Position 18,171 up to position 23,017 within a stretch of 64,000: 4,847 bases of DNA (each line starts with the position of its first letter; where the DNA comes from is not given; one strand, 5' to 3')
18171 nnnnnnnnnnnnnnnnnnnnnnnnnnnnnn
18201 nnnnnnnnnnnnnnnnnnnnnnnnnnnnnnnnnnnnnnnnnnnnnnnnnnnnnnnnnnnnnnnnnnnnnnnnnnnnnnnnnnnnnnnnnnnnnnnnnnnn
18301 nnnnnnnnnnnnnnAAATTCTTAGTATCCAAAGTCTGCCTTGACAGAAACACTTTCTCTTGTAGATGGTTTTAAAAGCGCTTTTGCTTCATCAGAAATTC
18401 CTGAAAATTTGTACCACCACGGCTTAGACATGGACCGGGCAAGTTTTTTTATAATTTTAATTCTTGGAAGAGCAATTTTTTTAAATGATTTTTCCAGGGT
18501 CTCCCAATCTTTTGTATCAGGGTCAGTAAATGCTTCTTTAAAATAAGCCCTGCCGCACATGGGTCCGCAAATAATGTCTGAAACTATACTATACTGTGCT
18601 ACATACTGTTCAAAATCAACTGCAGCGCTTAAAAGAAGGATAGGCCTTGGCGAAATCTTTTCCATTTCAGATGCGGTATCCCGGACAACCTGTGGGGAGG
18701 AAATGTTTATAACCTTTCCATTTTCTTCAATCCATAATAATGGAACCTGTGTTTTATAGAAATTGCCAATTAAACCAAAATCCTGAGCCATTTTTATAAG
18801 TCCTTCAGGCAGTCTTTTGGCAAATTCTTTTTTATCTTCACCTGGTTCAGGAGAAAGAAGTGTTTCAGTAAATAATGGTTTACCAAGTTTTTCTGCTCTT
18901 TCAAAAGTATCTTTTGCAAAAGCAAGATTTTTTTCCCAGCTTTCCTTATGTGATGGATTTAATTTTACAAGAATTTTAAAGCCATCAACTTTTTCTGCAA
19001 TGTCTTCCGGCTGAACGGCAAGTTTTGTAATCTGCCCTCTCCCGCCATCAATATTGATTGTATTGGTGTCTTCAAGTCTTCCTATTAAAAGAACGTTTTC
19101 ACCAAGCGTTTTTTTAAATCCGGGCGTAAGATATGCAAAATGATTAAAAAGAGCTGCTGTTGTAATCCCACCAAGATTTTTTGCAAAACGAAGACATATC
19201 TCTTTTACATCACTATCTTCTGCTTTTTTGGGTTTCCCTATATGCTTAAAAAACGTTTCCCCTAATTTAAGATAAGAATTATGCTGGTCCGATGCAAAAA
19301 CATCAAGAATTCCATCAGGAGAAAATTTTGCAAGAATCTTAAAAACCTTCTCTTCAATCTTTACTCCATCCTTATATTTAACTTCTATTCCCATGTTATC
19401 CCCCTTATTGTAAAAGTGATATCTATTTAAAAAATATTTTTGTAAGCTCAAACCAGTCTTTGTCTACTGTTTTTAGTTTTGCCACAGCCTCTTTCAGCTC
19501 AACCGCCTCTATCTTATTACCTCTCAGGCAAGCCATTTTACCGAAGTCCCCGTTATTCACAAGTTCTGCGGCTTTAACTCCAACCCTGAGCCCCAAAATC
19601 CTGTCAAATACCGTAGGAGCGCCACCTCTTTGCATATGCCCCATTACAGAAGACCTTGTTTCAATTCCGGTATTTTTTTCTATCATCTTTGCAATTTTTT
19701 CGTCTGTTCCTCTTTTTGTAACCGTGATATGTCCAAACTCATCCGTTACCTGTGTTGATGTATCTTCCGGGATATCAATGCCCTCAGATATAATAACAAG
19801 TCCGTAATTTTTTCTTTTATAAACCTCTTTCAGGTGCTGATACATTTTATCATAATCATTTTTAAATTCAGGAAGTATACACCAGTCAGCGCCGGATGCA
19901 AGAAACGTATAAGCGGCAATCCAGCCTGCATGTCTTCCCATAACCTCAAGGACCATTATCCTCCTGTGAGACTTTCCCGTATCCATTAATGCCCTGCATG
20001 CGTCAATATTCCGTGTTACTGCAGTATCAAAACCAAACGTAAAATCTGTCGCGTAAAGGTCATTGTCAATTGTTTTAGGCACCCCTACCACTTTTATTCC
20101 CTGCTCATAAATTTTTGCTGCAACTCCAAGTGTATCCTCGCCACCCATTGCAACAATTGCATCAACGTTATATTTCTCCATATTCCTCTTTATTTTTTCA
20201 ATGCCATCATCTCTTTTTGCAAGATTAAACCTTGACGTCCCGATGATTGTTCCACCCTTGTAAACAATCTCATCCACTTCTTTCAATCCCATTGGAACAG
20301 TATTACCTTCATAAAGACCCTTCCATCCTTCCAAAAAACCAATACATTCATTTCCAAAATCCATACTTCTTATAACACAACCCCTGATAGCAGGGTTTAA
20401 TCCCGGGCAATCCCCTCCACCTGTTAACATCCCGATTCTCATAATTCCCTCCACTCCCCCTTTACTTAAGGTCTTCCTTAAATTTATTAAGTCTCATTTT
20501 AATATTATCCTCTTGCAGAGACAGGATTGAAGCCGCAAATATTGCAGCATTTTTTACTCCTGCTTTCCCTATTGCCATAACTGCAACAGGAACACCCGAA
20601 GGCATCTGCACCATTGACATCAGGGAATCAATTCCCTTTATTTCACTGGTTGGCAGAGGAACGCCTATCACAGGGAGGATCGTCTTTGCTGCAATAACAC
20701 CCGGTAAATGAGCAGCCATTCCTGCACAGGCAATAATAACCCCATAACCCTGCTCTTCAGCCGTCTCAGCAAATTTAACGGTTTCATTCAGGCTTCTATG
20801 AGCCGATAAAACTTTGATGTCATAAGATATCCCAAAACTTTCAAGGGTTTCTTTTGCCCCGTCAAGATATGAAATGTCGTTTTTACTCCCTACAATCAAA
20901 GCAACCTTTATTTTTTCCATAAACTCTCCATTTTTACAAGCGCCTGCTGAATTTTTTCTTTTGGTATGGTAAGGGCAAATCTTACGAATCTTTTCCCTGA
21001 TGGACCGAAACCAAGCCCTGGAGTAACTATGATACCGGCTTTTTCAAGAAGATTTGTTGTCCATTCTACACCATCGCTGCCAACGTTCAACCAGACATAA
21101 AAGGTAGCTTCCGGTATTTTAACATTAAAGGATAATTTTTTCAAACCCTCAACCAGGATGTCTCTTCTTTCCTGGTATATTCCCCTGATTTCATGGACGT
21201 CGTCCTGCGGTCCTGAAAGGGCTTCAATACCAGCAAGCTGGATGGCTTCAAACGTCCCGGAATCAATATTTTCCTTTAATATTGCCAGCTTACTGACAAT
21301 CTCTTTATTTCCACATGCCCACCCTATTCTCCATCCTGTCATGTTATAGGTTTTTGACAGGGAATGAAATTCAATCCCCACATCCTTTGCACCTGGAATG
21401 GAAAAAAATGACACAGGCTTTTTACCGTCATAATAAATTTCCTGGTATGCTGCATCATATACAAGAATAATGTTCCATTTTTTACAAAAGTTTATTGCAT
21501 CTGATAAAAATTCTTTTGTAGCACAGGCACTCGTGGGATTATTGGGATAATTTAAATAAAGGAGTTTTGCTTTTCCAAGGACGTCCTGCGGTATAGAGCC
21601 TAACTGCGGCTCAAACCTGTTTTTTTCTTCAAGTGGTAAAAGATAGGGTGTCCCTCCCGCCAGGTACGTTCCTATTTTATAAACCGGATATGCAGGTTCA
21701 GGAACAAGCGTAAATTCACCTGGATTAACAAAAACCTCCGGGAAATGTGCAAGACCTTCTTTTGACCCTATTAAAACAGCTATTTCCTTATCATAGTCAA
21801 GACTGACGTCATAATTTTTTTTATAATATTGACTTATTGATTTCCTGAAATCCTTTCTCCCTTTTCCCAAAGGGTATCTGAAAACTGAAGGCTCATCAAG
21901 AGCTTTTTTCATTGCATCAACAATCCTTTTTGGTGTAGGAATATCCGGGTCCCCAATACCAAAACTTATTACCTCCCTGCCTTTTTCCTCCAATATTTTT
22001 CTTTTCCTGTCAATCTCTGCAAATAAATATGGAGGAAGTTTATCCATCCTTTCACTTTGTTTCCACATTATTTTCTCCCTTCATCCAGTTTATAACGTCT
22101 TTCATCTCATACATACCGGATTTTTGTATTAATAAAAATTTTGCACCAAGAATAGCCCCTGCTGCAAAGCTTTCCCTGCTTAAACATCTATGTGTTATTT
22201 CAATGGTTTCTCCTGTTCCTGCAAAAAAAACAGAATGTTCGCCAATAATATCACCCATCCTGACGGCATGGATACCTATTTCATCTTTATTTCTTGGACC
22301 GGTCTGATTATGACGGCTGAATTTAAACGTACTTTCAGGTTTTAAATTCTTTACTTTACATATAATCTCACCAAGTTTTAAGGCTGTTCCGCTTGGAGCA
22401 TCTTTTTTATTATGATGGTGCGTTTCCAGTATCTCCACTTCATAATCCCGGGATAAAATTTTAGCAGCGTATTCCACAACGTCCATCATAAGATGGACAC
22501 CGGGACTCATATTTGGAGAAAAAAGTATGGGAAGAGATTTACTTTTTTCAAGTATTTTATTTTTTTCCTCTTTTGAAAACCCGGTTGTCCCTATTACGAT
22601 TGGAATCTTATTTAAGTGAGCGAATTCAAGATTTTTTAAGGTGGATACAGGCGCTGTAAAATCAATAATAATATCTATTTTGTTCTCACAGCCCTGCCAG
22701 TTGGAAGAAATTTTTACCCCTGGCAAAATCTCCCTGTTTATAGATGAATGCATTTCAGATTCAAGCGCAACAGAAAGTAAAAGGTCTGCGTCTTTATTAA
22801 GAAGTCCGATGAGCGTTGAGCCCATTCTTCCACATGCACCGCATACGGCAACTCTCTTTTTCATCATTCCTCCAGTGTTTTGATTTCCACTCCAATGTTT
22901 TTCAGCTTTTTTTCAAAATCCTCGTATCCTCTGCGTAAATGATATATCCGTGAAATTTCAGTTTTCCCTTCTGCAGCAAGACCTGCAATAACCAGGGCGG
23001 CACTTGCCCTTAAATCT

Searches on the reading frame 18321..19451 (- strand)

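Call 9: search_protein_families(library=ncbifam, proteins=[window:18321-19451:-])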
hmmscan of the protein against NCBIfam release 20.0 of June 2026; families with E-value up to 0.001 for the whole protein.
window:18321-19451:- (376 aa): 1 family
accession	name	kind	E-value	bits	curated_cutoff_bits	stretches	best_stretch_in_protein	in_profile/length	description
NF009498.0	PRK12858.1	subfamily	5.9e-18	64.9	184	1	42-353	15-331/342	tagatose 1,6-diphosphate aldolase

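Call 23: search_protein_families(library=pfam, proteins=[window:18321-19451:-], max_evalue=0.01)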
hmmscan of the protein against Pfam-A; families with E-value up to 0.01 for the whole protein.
window:18321-19451:- (376 aa): 0 families

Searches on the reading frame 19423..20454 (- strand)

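Call 60: search_protein_families(library=pfam, proteins=[window:19423-20454:-], max_evalue=0.0001)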
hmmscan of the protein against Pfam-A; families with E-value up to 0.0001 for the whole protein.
window:19423-20454:- (343 aa): 1 family
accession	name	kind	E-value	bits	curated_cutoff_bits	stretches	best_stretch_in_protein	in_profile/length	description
PF00365.25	PFK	-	6.4e-96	321.4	30.9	1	6-298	1-276/277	Phosphofructokinase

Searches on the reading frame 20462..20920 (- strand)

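Call 60: search_protein_families(library=pfam, proteins=[window:20462-20920:-], max_evalue=0.0001)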
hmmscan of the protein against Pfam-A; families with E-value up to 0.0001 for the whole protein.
window:20462-20920:- (152 aa): 1 family
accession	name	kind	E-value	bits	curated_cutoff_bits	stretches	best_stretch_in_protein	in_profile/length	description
PF00731.26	AIRC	-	5.8e-56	188.6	30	1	5-151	1-145/148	AIR carboxylase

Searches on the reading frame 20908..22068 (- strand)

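Call 60: search_protein_families(library=pfam, proteins=[window:20908-22068:-], max_evalue=0.0001)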
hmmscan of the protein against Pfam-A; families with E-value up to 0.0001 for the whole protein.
window:20908-22068:- (386 aa): 1 family
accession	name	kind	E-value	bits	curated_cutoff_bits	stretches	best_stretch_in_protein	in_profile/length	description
PF00155.27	Aminotran_1_2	-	4.8e-59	200.8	19.7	1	32-377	2-358/361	Aminotransferase class I and II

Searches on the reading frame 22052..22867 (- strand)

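Call 60: search_protein_families(library=pfam, proteins=[window:22052-22867:-], max_evalue=0.0001)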
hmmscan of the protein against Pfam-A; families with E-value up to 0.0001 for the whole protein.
window:22052-22867:- (271 aa): 2 families
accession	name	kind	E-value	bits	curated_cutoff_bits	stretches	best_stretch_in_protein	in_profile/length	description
PF05173.19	DapB_C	-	9.6e-45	152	27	1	123-259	1-121/121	Dihydrodipicolinate reductase, C-terminus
PF01113.26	DapB_N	-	9e-30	103.8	25.6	1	5-120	2-124/124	Dihydrodipicolinate reductase, N-terminus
